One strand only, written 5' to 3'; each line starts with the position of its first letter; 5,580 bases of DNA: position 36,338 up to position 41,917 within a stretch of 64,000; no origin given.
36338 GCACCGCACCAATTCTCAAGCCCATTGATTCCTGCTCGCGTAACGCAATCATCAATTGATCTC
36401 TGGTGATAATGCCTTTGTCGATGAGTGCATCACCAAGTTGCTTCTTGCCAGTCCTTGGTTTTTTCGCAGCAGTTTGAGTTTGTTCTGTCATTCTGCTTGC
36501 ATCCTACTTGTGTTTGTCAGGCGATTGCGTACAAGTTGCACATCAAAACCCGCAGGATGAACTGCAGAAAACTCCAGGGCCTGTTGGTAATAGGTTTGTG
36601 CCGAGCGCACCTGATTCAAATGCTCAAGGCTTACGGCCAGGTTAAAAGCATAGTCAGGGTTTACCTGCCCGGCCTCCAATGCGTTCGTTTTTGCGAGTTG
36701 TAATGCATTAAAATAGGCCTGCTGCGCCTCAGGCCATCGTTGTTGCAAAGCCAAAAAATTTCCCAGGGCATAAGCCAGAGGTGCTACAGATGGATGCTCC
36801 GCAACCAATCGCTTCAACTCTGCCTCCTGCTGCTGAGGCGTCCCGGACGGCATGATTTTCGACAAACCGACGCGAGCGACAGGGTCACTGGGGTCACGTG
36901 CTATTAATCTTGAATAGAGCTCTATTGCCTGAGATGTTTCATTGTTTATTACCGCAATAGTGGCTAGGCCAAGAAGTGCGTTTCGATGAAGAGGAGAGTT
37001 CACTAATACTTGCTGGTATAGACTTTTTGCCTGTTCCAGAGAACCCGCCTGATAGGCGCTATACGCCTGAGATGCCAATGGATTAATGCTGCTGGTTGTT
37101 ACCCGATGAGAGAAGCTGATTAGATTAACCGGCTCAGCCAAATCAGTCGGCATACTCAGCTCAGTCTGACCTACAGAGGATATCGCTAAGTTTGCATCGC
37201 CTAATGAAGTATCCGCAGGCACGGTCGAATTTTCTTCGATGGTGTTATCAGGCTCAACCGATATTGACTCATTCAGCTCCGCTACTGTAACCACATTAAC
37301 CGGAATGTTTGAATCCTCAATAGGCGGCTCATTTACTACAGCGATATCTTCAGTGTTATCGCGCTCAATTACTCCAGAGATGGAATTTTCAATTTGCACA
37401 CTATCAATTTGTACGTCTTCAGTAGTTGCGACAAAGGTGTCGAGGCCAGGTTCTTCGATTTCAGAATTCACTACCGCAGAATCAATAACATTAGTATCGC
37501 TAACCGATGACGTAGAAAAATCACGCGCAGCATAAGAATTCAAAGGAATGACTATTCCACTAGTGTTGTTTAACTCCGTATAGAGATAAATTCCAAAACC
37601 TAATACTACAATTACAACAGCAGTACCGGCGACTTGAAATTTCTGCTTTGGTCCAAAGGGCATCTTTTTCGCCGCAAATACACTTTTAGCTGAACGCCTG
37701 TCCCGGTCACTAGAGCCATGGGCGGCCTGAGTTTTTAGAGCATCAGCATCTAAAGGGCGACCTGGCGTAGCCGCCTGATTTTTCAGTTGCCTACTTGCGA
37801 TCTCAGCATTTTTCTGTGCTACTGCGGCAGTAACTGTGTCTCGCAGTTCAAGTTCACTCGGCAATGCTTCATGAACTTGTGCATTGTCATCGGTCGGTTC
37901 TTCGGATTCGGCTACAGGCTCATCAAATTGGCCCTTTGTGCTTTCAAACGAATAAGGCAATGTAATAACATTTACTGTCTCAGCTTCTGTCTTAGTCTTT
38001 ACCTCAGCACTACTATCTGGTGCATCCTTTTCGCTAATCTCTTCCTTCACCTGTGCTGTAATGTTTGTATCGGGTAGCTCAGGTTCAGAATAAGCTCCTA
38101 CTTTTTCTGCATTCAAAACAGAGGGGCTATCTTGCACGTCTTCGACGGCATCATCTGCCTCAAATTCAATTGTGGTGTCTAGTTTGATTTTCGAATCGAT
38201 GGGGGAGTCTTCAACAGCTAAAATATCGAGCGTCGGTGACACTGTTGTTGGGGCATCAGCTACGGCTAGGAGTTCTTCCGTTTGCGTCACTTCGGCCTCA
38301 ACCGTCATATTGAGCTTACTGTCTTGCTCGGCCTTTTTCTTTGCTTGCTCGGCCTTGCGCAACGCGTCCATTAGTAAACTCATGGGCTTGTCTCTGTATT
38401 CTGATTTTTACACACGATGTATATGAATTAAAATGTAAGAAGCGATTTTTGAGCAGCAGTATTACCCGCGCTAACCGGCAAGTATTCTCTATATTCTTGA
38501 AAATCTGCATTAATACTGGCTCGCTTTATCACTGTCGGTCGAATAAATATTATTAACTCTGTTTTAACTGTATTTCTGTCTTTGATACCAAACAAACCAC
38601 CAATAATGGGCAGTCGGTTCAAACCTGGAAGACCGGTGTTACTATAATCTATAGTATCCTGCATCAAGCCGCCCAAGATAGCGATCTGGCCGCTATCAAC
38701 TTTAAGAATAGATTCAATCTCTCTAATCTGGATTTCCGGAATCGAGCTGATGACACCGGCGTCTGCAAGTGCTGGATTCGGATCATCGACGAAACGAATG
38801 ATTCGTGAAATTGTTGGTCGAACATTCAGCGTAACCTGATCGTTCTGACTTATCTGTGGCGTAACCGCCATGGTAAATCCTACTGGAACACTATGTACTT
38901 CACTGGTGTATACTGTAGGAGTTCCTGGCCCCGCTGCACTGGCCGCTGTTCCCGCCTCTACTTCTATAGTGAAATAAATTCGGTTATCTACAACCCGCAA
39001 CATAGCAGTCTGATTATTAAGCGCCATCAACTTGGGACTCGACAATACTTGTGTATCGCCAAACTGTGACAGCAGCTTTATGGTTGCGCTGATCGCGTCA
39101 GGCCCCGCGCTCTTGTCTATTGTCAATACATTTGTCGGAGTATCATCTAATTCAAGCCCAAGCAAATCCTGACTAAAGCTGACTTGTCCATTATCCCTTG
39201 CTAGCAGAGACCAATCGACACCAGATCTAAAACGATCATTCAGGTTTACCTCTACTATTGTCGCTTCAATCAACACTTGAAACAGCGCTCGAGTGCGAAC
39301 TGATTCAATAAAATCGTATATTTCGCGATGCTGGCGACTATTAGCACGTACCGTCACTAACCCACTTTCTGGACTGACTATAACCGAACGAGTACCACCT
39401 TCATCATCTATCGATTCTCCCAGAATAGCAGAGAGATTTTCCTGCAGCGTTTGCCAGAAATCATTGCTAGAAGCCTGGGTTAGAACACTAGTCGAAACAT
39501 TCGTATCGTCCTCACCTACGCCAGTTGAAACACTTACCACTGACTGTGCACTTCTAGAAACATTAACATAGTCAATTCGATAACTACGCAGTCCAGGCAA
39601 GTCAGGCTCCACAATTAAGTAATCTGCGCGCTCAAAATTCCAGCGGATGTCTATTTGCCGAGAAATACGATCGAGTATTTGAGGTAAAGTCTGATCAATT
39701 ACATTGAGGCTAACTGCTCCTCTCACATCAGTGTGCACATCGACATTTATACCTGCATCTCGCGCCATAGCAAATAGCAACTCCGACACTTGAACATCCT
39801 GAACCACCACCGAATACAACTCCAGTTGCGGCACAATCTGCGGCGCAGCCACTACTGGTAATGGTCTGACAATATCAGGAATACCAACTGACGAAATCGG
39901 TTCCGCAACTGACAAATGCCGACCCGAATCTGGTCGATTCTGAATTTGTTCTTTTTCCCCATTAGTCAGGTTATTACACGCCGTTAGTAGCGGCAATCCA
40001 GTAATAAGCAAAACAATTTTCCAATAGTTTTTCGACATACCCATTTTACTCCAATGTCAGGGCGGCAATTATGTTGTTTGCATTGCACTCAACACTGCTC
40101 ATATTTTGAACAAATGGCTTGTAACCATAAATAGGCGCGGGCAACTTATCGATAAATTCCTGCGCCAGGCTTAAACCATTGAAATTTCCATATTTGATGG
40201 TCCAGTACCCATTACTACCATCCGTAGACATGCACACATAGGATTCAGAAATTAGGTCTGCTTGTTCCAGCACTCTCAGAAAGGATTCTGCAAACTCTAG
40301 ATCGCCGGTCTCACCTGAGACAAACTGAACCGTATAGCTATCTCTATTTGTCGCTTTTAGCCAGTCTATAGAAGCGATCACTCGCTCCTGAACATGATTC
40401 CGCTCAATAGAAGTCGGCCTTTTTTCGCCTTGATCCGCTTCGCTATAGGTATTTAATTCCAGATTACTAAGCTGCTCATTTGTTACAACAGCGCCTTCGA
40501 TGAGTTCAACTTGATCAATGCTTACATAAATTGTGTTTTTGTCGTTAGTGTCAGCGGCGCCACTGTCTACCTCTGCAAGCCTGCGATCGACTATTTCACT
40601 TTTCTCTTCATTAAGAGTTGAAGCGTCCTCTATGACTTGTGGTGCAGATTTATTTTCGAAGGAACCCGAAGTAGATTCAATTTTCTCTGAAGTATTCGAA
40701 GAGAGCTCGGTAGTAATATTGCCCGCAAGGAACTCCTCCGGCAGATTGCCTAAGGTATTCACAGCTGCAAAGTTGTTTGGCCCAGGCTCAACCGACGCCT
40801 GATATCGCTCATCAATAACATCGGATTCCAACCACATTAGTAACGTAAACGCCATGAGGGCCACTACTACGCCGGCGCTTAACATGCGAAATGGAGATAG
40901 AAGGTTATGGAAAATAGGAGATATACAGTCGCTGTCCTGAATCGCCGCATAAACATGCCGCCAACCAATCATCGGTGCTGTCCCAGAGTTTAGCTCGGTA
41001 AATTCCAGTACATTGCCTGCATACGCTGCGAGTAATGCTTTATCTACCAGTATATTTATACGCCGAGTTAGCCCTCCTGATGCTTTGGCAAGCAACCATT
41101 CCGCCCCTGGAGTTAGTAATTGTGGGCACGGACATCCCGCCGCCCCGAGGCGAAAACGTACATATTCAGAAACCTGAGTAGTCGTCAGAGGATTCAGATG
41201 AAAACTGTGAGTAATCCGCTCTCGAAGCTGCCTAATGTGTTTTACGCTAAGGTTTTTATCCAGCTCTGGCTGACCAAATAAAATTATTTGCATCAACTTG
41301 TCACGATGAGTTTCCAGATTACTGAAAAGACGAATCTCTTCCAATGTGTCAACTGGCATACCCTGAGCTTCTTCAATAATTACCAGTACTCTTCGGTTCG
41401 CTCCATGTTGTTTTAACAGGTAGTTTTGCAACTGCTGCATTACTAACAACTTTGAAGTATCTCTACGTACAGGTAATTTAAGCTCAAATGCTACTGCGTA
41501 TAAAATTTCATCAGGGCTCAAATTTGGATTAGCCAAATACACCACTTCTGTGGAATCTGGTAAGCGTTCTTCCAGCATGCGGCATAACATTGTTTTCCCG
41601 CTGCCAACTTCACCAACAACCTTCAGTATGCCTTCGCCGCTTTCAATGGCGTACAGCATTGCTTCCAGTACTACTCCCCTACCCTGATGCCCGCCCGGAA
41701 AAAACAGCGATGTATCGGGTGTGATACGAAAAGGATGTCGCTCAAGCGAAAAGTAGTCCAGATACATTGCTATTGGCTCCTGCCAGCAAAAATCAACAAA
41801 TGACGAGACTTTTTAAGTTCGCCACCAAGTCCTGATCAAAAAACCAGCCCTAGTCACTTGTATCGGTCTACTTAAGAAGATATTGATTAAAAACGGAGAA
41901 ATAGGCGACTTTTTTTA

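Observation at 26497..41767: Compact 13-gene type IV filament (MSH/T2SS-like) locus with non-canonical order and content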

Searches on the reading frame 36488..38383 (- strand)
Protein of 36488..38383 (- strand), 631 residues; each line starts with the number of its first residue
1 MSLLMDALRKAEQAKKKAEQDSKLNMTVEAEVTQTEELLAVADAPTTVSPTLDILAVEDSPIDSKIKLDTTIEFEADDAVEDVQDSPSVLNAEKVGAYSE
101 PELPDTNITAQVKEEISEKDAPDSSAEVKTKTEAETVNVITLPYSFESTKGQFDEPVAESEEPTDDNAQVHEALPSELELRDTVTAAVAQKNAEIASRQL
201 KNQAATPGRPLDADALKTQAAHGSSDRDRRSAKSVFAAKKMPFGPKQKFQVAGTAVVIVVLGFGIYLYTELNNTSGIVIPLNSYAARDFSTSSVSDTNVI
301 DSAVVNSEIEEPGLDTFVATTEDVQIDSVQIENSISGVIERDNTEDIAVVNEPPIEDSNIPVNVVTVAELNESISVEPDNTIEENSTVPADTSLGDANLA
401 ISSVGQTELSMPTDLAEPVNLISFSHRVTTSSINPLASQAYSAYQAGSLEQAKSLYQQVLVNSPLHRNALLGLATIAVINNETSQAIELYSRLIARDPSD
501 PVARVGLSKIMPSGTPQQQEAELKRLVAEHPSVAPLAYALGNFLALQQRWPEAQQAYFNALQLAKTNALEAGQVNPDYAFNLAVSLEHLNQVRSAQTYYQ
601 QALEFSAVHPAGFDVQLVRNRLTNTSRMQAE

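Call 4: search_protein_families(library=pfam, proteins=[window:36488-38383:-], max_evalue=0.01)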
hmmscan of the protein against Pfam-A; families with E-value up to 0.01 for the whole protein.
window:36488-38383:- (631 aa): 12 families
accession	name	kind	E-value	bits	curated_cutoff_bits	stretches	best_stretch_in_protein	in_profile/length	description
PF13432.12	TPR_16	-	6.9e-12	46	32.7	1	439-501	3-65/65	Tetratricopeptide repeat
PF14559.12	TPR_19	-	1.7e-09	38.3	25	1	443-502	1-60/68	Tetratricopeptide repeat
PF00515.34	TPR_1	-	4.3e-09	36.3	27.8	0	538-567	5-34/34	Tetratricopeptide repeat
PF07719.23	TPR_2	-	8.3e-09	35.4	27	0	577-604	2-29/34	Tetratricopeptide repeat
PF13428.12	TPR_14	-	1.7e-08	34.7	23.5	1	468-509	2-43/44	Tetratricopeptide repeat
PF13424.12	TPR_12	-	3.3e-08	34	30.1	1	536-605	5-74/77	Tetratricopeptide repeat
PF13431.12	TPR_17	-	9.1e-07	29.1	24.4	0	524-555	3-34/34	Tetratricopeptide repeat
PF13176.12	TPR_7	-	1.9e-06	28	27.9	0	538-567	3-32/36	Tetratricopeptide repeat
PF24575.1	TPR_Slam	-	0.00011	23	35.2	0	438-486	52-100/104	Surface lipoprotein assembly modifier, N-terminal TPR repeats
PF13174.12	TPR_6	-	0.00034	21.5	26.3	0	439-464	6-31/33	Tetratricopeptide repeat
PF13181.12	TPR_8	-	0.0039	17.7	25.7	0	578-606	3-31/34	Tetratricopeptide repeat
PF13414.12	TPR_11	-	0.008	16.3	26.8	0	481-503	8-30/42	TPR repeat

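Call 6: search_protein_families(library=ncbifam, proteins=[window:36488-38383:-], max_evalue=0.01)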
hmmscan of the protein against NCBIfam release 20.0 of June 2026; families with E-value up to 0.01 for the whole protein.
window:36488-38383:- (631 aa): 10 families
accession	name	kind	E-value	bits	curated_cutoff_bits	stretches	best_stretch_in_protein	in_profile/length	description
TIGR02552.1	LcrH_SycD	equivalog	2.7e-12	46.6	104.8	1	426-507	11-92/136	SycD/LcrH family type III secretion system chaperone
TIGR02917.1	PEP_TPR_lipo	equivalog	1e-09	36.9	312.2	1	436-604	502-663/899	XrtA/PEP-CTERM system TPR-repeat protein PrsT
NF008520.0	PRK11447.1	equivalog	6.6e-08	30.8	858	1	437-603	355-522/1157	cellulose synthase complex outer membrane protein BcsC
NF040959.1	MamA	equivalog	8.7e-07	28.6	200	1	439-564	43-169/204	magnetosome protein MamA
NF033920.0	C39_PA2778_fam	equivalog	1.9e-06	27.5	150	1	513-605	169-253/255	PA2778 family cysteine peptidase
TIGR00540.1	TPR_hemY_coli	hypoth_equivalog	2.8e-06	26.3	142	1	512-602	304-385/385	heme biosynthesis-associated TPR protein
NF033758.1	gliding_GltE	equivalog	5.4e-05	22.3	225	1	445-525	98-178/411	adventurous gliding motility TPR repeat lipoprotein GltE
TIGR03939.1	PGA_TPR_OMP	equivalog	0.00012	20.4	366.65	1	484-567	103-187/800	poly-beta-1,6 N-acetyl-D-glucosamine export porin PgaA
TIGR02795.1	tol_pal_ybgF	equivalog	0.00073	20.1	90.1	0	441-503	47-112/119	tol-pal system protein YbgF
NF053607.1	CHU_0125_OmpA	equivalog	0.0061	15.1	620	0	427-507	13-93/639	CHU_0125 family OmpA-like outer membrane integrity protein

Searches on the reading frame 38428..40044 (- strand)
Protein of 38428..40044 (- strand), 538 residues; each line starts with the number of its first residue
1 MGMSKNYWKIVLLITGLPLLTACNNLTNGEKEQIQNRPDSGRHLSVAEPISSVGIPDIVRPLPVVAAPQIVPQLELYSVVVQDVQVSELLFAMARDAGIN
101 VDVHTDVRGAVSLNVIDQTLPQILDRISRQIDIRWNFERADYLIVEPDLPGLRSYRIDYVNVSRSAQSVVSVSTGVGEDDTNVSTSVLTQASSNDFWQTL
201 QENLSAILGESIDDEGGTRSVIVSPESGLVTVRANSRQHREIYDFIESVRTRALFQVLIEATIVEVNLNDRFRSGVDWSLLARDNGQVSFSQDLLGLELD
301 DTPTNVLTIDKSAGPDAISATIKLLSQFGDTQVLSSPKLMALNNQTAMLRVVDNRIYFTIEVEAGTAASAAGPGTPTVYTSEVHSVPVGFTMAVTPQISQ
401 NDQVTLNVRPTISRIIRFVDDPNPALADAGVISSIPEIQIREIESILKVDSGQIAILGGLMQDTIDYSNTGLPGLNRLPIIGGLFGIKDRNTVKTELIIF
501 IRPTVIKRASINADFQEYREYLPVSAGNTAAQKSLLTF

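Call 4: search_protein_families(library=pfam, proteins=[window:38428-40044:-], max_evalue=0.01)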
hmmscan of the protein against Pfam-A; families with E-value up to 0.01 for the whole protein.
window:38428-40044:- (538 aa): 3 families
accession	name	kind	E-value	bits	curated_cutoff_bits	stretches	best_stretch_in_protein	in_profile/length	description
PF00263.26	Secretin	-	2.3e-37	128.6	27.5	1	325-507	2-169/169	Bacterial type II and III secretion system protein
PF07655.18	Secretin_N_2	-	0.00096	20.1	23.4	0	184-225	53-89/91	Secretin N-terminal domain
PF07660.19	STN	-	0.0078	16.4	28.4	0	100-147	2-51/52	Secretin and TonB N terminus short domain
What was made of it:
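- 38428..40044 (-): g02: MshL-type secretin with a lipoprotein signal (LLTAC lipobox). Pfam Secretin, 128.6 bits (call 4).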

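Call 6: search_protein_families(library=ncbifam, proteins=[window:38428-40044:-], max_evalue=0.01)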
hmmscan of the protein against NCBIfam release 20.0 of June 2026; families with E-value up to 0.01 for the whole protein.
window:38428-40044:- (538 aa): 9 families
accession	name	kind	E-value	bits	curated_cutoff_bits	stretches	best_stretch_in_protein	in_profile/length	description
TIGR02519.1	pilus_MshL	equivalog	3.2e-71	239.7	250.2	1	221-506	1-290/290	pilus (MSHA type) biogenesis protein MshL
TIGR02517.1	type_II_gspD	equivalog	8.4e-47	159.9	351.35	1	151-508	235-592/600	type II secretion system secretin GspD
TIGR02516.1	type_III_yscC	equivalog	3e-29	101.9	238.45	1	223-507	203-462/463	type III secretion system outer membrane ring subunit SctC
TIGR02515.1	IV_pilus_PilQ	subfamily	2.8e-26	92.5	284.35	1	78-507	5-428/428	type IV pilus secretin PilQ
TIGR02520.1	pilus_B_mal_scr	equivalog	3.4e-19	68.8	287.65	1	123-504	134-512/513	PilN family type IVB pilus formation outer membrane protein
NF010083.0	PRK13568.1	equivalog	5.2e-19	68.3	554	1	77-507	28-418/419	DNA uptake porin HofQ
NF011873.0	PRK15346.1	equivalog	5.3e-18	65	524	1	230-508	247-496/499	EscC/YscC/HrcC family type III secretion system outer membrane ring protein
NF007851.2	PRK10560.1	exception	4.4e-12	45.5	598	1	233-507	158-410/412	DNA uptake porin HofQ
NF042912.1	Amuc_1098_fam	equivalog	1.7e-10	39.6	750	1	362-506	642-796/805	Amuc_1098 family type IV pilus outer membrane protein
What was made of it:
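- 38428..40044 (-): NCBIfam MshL TIGR02519 scores 239.7 against a cut-off of 250.2, well above GspD (160) and PilQ (92) (call 6).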

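Call 39: search_solved_structures(query=window:38428-40044:-, max_evalue=0.00001)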
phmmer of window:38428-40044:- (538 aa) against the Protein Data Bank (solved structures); distinct sequences matched with E-value up to 0.00001: 19.
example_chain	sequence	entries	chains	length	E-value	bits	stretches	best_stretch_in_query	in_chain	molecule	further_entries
6i1x_A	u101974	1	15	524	5.1e-17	65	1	324-515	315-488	Type II secretion system protein D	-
5wln_G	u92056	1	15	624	1.1e-16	64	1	242-510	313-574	Type II secretion system protein D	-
6i1y_A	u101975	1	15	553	1.8e-13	53.3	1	320-524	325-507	General secretion pathway protein GspD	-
9k8v_A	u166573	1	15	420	2.1e-13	53.1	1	319-526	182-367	General secretion pathway protein D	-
5wq9_A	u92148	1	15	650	3.6e-13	52.3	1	319-526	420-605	Type II secretion system protein D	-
5wq8_A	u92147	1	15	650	6e-13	51.6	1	319-526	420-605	Type II secretion system protein D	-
9u5s_A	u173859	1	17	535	5.1e-12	48.5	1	123-506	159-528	Outer membrane lipoprotein BfpB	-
5w68_A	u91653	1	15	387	6.1e-12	48.3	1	323-521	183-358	Putative type II secretion protein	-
5wq7_A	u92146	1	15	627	1.1e-11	47.4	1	240-512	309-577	Putative type II secretion system protein D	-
6hcg_A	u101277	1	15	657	1.5e-11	46.9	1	256-508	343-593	Type II secretion system protein D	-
5zdh_A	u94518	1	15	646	2.4e-11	46.3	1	323-521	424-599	Type II secretion system protein D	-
4av2_A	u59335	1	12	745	3.6e-09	39.1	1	304-509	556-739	TYPE IV PILUS BIOGENESIS AND COMPETENCE PROTEIN PILQ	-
9sh1_A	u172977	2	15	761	6.2e-09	38.4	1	304-506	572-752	Type IV pilus biogenesis and competence protein PilQ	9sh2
6w6m_A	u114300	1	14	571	8.2e-09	38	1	226-506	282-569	Type IV pilus secretin PilQ family protein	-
3jc8_Qa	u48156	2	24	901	2.9e-08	36.2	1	322-511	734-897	PilQ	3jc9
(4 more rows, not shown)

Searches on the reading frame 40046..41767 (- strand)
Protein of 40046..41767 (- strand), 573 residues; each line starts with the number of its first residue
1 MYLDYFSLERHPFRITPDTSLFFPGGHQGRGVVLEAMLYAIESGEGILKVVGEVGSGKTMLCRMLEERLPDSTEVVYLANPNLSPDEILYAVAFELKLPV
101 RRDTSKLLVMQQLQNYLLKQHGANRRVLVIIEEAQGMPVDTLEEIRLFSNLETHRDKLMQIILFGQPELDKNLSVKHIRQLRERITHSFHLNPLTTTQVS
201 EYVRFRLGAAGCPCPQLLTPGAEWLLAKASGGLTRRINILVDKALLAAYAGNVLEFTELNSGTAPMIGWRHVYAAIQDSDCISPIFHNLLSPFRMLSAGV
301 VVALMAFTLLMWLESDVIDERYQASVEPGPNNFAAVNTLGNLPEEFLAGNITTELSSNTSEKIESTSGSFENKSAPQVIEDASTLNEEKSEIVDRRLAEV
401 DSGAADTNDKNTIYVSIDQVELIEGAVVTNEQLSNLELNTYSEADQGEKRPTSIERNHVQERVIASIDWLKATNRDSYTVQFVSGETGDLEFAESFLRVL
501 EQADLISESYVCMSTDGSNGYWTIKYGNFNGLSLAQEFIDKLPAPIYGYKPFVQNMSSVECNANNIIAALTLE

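Call 4: search_protein_families(library=pfam, proteins=[window:40046-41767:-], max_evalue=0.01)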
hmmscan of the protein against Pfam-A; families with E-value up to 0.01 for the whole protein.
window:40046-41767:- (573 aa): 4 families
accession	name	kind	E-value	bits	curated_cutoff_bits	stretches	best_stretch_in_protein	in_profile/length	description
PF13401.12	AAA_22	-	2.4e-29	102.7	27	1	43-172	3-129/130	AAA domain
PF13191.12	AAA_16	-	4.4e-05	24.5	32.6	1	34-153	12-160/167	AAA ATPase domain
PF07728.20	AAA_5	-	0.0003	21.2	22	1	50-145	4-86/139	AAA domain (dynein-related subfamily)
PF00005.33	ABC_tran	-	0.0078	17.3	25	0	42-82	9-48/137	ABC transporter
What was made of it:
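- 40046..41767 (-): g01: MshM/ExeA-like AAA+ ATPase (residues 1-256), one membrane span (about 289-318) and a C-terminal SPOR (peptidoglycan-binding) domain. Pfam AAA_22, 102.7 bits (call 4).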

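Call 6: search_protein_families(library=ncbifam, proteins=[window:40046-41767:-], max_evalue=0.01)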
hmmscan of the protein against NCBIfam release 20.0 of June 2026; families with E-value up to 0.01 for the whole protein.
window:40046-41767:- (573 aa): 3 families
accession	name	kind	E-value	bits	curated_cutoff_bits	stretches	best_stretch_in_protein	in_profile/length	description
TIGR03015.1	pepcterm_ATPase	hypoth_equivalog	8.8e-58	195.8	324.5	1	1-256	1-254/269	XrtA/PEP-CTERM system-associated ATPase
NF047389.1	ATPase_Sll1717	subfamily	0.00014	21.1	75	0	50-118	34-103/454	P-loop ATPase, Sll1717 family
NF050039.1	sacti_exp_GggC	equivalog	0.0022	17.3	750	1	31-96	329-393/511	streptosactin export ABC transporter GggC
